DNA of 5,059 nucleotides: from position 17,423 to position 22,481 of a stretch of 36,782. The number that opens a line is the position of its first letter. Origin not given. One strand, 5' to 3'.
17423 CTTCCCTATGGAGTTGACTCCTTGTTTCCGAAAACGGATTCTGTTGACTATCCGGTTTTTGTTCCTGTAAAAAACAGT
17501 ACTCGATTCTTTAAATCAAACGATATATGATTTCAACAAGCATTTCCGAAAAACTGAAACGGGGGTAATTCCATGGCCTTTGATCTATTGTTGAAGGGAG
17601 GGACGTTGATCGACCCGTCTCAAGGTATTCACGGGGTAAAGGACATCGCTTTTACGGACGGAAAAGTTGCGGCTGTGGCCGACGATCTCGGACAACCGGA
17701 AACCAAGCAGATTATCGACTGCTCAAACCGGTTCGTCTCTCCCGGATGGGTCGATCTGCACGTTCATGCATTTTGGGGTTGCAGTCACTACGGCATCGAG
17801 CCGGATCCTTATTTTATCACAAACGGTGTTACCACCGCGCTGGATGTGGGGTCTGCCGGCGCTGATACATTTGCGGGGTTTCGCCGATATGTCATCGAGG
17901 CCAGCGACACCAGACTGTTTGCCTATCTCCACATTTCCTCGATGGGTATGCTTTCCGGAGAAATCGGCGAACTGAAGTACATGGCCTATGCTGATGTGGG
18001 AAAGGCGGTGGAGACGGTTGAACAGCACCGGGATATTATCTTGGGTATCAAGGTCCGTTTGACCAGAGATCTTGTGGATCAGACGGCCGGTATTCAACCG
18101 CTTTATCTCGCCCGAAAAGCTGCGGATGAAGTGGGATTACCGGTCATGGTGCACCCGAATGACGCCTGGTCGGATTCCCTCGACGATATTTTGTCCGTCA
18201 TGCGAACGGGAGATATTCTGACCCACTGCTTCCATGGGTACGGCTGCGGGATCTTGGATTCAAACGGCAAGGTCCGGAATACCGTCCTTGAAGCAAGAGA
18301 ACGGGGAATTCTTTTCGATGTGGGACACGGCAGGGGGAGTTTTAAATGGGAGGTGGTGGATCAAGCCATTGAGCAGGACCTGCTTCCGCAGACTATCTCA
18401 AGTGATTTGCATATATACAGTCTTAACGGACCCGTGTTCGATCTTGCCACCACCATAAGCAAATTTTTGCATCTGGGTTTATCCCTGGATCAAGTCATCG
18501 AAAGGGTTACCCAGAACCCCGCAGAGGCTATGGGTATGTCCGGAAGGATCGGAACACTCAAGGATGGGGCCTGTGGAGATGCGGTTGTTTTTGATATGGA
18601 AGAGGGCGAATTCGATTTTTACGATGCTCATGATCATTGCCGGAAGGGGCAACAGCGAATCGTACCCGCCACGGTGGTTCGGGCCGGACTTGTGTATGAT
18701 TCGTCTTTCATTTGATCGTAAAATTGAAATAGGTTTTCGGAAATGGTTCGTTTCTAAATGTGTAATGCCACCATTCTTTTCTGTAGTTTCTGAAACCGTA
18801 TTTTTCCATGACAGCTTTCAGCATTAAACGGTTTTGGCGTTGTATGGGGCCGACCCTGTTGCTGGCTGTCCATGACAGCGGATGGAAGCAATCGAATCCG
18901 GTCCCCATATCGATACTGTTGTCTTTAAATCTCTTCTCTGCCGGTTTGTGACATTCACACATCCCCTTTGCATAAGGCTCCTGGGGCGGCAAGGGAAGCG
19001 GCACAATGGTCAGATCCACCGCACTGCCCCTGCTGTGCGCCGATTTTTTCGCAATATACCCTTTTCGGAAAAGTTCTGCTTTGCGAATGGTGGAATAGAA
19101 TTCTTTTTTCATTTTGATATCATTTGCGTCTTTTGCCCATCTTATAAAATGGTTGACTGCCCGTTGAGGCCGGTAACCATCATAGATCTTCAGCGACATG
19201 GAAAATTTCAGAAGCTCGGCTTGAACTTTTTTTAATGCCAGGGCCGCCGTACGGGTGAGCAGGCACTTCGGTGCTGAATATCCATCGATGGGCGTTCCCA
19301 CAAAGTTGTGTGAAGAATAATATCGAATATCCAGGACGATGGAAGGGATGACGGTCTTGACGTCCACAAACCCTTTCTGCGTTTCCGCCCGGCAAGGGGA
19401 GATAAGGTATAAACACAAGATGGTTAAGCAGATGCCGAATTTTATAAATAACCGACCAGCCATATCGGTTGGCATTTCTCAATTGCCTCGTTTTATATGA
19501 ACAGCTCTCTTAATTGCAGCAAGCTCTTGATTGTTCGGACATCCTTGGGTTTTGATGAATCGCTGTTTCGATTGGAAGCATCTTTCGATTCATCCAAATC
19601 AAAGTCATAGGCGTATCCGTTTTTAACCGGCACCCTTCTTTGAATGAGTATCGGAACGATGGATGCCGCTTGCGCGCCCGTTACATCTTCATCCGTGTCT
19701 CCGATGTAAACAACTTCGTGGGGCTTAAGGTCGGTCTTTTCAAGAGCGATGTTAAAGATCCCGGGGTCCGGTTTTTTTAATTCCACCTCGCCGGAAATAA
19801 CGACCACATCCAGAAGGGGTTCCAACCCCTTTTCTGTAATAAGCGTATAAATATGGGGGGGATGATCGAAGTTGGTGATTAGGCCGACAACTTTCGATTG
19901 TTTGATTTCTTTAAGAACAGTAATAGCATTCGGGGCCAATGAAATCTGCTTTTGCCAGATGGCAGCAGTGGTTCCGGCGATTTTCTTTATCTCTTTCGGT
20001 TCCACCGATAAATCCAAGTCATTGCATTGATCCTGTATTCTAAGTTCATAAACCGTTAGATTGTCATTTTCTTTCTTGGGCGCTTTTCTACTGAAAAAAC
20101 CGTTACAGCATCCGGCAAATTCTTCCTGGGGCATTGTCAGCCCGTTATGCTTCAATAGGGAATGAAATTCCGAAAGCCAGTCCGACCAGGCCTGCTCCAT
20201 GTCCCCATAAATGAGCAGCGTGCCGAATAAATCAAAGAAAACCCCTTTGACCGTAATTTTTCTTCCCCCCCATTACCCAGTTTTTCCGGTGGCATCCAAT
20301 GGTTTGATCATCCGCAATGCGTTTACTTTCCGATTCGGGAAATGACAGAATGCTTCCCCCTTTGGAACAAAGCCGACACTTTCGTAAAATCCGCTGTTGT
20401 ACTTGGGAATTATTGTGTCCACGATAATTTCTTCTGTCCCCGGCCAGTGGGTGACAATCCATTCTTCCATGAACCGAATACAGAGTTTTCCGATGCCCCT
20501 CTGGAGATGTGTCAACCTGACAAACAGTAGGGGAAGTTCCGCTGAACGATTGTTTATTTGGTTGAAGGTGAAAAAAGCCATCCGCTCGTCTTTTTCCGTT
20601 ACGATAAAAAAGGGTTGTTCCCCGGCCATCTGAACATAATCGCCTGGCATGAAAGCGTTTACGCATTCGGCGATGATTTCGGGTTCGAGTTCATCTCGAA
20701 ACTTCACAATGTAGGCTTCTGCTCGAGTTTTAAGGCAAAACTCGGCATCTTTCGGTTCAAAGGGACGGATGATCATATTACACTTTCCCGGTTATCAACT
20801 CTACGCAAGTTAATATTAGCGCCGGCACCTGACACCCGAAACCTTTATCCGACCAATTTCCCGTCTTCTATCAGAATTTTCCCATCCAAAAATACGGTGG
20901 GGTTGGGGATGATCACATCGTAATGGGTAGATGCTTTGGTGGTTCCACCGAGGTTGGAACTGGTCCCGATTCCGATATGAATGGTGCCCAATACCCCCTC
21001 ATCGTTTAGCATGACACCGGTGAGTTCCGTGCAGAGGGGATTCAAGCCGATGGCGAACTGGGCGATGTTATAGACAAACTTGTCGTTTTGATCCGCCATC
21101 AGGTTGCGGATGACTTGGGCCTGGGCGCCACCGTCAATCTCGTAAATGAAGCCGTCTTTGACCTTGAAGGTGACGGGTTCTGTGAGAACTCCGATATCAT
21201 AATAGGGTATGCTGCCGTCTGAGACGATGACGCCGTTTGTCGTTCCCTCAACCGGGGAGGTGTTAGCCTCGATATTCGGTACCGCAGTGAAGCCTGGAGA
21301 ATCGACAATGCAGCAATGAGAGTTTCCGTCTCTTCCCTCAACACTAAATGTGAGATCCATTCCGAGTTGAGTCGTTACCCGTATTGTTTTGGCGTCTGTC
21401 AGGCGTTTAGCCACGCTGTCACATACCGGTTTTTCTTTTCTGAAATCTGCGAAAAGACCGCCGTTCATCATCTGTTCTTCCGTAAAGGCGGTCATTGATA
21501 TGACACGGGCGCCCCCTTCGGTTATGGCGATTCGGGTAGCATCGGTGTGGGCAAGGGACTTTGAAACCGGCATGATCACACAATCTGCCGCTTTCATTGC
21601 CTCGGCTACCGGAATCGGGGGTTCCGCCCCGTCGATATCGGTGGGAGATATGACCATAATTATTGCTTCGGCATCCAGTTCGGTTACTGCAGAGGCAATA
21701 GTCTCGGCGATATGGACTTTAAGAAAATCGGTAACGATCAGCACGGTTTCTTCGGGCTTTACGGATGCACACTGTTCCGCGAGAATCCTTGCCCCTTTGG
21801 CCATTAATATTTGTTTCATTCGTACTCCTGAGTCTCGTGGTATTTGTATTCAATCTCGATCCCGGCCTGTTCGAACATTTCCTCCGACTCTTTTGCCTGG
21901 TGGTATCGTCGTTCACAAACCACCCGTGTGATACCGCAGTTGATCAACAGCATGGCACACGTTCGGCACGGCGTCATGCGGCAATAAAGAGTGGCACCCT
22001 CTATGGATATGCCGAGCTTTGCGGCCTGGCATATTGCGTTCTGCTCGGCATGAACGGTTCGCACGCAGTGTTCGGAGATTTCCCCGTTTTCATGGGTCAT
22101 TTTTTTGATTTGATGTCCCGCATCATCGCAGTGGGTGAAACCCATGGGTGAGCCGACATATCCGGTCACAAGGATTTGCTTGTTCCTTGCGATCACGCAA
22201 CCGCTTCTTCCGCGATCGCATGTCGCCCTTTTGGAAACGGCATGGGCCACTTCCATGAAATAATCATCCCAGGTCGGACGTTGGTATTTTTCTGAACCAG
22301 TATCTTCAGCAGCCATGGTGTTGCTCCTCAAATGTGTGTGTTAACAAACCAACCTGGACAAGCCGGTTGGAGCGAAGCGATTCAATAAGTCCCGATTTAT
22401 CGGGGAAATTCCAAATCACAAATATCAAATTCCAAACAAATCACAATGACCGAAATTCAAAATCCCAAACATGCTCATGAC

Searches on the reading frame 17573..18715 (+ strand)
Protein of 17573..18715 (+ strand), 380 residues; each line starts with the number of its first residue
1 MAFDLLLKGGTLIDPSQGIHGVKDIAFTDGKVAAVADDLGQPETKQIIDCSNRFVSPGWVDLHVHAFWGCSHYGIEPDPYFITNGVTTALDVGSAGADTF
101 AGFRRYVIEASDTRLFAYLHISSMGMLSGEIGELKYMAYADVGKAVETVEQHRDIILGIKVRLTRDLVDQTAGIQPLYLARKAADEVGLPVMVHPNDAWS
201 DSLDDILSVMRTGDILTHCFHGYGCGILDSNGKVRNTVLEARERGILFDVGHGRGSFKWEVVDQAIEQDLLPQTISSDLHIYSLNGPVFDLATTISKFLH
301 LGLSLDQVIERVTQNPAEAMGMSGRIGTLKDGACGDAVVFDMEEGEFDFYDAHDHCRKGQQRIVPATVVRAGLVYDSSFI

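Call 47: search_protein_families(library=pfam, proteins=[window:17573-18715:+], max_evalue=0.00001)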
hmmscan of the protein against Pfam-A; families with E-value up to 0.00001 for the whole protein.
window:17573-18715:+ (380 aa): 2 families
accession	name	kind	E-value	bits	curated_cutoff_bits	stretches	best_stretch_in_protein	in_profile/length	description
PF07969.17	Amidohydro_3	-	1.4e-11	45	29.7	0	302-369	406-466/472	Amidohydrolase family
PF01979.26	Amidohydro_1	-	2.9e-11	43.6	25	1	54-348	1-321/345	Amidohydrolase family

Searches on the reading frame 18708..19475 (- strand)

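Call 47: search_protein_families(library=pfam, proteins=[window:18708-19475:-], max_evalue=0.00001)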
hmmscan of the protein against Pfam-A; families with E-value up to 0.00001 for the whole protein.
window:18708-19475:- (255 aa): 1 family
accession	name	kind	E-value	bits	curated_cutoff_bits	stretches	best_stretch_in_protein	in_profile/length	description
PF01427.22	Peptidase_M15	-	4.4e-37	128.2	27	2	34-158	3-123/199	D-ala-D-ala dipeptidase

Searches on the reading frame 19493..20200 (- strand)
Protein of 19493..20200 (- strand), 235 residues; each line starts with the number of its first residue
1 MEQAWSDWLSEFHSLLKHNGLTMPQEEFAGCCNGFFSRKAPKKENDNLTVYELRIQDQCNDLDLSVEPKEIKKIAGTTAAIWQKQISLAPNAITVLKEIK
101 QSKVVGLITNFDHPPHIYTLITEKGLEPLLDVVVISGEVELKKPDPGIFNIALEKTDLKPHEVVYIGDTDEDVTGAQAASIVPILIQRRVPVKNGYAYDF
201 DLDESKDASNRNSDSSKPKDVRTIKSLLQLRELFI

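Call 47: search_protein_families(library=pfam, proteins=[window:19493-20200:-], max_evalue=0.00001)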
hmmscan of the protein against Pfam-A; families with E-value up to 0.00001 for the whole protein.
window:19493-20200:- (235 aa): 3 families
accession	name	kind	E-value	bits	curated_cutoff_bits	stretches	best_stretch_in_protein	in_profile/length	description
PF13419.12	HAD_2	-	7.1e-18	65.8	23.8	1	46-181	36-173/178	Haloacid dehalogenase-like hydrolase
PF00702.32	Hydrolase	-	1.2e-15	58.9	26.4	1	82-179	93-190/191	haloacid dehalogenase-like hydrolase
PF13242.12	Hydrolase_like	-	2.1e-08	34.4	22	1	142-186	3-48/75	HAD-hyrolase-like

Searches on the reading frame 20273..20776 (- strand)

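Call 47: search_protein_families(library=pfam, proteins=[window:20273-20776:-], max_evalue=0.00001)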
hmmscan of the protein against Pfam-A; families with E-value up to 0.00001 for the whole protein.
window:20273-20776:- (167 aa): 1 family
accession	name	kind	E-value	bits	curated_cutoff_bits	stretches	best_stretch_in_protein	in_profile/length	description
PF13673.13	Acetyltransf_10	-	9.3e-06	26.1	23.6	0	50-143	26-114/128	Acetyltransferase (GNAT) domain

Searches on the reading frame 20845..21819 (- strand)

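Call 48: search_protein_families(library=pfam, proteins=[window:20845-21819:-], max_evalue=0.00001)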
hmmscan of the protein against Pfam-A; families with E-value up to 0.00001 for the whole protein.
window:20845-21819:- (324 aa): 1 family
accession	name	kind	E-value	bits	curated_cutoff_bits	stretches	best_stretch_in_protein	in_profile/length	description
PF02073.20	Peptidase_M29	-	8.4e-11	41.8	27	1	133-289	192-351/406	Thermophilic metalloprotease (M29)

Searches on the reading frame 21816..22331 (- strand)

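Call 48: search_protein_families(library=pfam, proteins=[window:21816-22331:-], max_evalue=0.00001)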
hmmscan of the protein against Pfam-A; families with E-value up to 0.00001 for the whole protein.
window:21816-22331:- (171 aa): 2 families
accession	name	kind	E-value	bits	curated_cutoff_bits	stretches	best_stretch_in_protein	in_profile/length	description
PF00383.29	dCMP_cyt_deam_1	-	2.8e-24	85.4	25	1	20-139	2-100/102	Cytidine and deoxycytidylate deaminase zinc-binding region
PF14437.12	MafB19-deam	-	7.4e-15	55.5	27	1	21-144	3-104/142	MafB19-like deaminase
